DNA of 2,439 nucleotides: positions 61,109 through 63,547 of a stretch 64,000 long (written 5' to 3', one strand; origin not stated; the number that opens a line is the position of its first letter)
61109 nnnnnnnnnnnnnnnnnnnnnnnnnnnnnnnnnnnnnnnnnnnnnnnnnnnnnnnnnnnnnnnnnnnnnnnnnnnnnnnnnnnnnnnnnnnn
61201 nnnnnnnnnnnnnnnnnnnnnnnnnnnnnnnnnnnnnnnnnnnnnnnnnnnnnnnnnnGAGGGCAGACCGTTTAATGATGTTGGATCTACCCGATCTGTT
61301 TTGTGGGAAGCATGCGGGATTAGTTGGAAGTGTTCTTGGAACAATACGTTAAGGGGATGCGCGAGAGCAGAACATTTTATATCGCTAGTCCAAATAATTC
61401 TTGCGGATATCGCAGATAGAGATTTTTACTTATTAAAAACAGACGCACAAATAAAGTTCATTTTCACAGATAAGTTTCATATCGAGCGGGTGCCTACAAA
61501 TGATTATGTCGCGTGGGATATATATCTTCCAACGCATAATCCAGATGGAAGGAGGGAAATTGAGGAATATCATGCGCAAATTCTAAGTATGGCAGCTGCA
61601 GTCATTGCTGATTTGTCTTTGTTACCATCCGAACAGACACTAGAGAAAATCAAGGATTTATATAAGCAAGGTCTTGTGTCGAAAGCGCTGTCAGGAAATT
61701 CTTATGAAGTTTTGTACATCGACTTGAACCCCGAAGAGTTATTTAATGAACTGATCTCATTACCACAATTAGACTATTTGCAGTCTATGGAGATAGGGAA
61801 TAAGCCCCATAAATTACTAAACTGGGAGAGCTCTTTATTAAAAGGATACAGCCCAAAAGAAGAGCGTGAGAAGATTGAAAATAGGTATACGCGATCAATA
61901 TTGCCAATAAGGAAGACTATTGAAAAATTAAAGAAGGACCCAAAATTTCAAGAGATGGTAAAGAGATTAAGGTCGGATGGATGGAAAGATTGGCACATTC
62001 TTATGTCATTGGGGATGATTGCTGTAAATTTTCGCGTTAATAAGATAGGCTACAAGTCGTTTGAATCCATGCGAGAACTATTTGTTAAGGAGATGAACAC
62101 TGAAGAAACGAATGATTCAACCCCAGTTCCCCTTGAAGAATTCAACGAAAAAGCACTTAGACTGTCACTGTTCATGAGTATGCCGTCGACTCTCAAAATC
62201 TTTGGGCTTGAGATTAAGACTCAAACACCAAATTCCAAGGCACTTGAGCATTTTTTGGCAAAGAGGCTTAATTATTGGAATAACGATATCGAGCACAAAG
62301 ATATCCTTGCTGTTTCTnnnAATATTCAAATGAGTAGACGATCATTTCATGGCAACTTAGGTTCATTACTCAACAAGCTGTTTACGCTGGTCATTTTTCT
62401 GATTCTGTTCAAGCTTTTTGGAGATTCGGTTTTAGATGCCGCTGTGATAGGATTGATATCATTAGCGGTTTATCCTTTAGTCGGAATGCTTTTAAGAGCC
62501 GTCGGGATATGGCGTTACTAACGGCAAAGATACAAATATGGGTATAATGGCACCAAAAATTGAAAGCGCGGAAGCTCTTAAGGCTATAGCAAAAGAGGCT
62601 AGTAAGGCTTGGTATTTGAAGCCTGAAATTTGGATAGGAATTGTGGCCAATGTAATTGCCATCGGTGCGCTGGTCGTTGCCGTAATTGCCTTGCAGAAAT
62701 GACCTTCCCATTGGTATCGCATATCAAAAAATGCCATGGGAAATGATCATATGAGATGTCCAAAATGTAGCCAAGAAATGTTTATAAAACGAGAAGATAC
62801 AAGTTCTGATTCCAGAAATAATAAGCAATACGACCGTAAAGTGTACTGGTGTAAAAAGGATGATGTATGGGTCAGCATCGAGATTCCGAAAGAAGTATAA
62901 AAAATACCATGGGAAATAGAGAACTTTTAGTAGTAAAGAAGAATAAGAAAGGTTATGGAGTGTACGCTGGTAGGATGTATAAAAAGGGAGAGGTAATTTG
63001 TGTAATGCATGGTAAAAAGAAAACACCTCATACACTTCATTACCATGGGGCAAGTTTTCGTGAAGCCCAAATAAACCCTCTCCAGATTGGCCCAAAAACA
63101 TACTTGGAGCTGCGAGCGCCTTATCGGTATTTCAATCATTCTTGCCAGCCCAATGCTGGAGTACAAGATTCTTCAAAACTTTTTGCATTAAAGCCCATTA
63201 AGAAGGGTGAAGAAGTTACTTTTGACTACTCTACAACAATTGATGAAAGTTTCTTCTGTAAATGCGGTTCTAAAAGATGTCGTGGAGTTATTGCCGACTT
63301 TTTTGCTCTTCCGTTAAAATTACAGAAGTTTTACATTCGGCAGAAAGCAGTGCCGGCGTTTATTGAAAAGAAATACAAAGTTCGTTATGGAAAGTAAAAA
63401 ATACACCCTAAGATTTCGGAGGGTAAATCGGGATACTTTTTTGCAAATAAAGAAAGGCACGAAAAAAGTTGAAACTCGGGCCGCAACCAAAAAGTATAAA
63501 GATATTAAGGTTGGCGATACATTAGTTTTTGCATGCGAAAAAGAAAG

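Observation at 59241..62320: Large uncharacterised Mrr-like-nuclease protein plus a 53-aa partner fused onto the 3' end of a Type I R-M operon: candidate novel defence module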

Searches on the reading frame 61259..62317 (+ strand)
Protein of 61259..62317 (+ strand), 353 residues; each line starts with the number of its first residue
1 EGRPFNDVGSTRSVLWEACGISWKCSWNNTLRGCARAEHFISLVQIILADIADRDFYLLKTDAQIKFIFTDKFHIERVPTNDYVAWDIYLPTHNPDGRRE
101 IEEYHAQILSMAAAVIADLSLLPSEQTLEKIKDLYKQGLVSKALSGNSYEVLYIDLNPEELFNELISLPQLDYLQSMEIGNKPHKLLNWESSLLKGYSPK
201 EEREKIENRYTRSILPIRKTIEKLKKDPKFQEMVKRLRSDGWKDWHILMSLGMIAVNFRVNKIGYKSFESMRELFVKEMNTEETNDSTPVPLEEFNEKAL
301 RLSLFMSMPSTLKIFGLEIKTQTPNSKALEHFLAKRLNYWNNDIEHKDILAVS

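Call 67: search_solved_structures(query=A6, max_evalue=10, show_alignments=2)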
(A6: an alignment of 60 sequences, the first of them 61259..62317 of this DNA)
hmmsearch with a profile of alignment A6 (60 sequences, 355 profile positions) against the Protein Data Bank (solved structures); distinct sequences matched with E-value up to 10: 2.
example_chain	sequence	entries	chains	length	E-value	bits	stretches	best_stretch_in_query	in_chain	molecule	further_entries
4m70_E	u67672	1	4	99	0.27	13.1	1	123-178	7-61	Ran GTPase activating protein 2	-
5o7o_A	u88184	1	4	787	0.48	12.3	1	56-142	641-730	Desferrioxamine siderophore biosynthesis protein dfoC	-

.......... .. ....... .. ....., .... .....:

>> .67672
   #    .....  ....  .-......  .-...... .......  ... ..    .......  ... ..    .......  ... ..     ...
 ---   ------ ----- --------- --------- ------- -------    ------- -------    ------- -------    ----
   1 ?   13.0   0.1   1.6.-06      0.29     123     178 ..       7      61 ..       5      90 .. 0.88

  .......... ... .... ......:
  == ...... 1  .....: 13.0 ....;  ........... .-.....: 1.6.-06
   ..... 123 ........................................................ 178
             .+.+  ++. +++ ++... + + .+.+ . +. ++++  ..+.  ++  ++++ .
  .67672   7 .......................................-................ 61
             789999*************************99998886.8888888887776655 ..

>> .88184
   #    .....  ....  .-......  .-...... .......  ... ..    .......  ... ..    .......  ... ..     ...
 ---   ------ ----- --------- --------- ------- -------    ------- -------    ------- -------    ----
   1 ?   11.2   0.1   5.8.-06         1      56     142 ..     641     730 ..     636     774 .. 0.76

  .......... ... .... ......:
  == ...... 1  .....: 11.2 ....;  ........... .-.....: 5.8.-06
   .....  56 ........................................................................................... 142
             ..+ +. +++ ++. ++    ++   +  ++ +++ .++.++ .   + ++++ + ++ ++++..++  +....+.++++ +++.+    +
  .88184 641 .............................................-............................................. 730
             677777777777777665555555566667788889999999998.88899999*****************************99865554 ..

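Call 68: search_protein_families(library=pfam, alignment_id=A6, max_evalue=10)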
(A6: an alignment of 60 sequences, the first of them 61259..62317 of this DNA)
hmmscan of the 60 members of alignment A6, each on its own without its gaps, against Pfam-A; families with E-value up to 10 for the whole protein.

A. member 1, window:61259-62317:+ (353 aa): 0 families

B. families by the number of members that match (of 60 scanned): 18 families
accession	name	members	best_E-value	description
PF19430.4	TBC1D23_C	1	0.0096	TBC1 domain family member 23 C-terminal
PF18688.6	DUF5638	1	0.019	Family of unknown function (DUF5638)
PF04954.18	SIP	1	0.027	Siderophore-interacting protein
PF11198.13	DUF2857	1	0.036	Protein of unknown function (DUF2857)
PF22413.2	OGT_N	1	0.042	Methylated DNA-protein cysteine MeTransferase OGT N-terminal domain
PF13000.13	Acatn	1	0.046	Acetyl-coenzyme A transporter 1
PF23830.1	DUF7200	1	0.065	Domain of unknown function (DUF7200)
PF17922.6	TetR_C_17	1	0.067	Tetracyclin repressor-like, C-terminal domain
PF22198.1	GKRP_SIS_2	1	0.087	Glucokinase regulatory protein, second SIS domain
PF05029.18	TIMELESS_C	1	0.089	Timeless PAB domain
PF19932.4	DUF6395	1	0.12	Family of unknown function (DUF6395)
PF12345.13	DUF3641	1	0.15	Protein of unknown function (DUF3641)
PF24426.1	HTH_NDX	1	0.18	NDX Homeobox-like domain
PF04299.18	FMN_bind_2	1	0.18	Putative FMN-binding domain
PF17660.6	BTRD1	1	0.22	Polyglycine hydrolase-like, structural repeat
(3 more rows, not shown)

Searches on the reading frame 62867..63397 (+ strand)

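Call 3: search_protein_families(library=pfam, proteins=[window:62867-63397:+], max_evalue=0.1)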
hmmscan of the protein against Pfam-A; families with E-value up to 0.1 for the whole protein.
window:62867-63397:+ (176 aa): 2 families
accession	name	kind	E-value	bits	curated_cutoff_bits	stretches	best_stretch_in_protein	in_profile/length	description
PF00856.33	SET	-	1.5e-13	51.5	22.4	1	29-122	1-105/105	SET domain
PF07731.20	Cu-oxidase_2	-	0.037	14.2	20.4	1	39-70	39-70/137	Multicopper oxidase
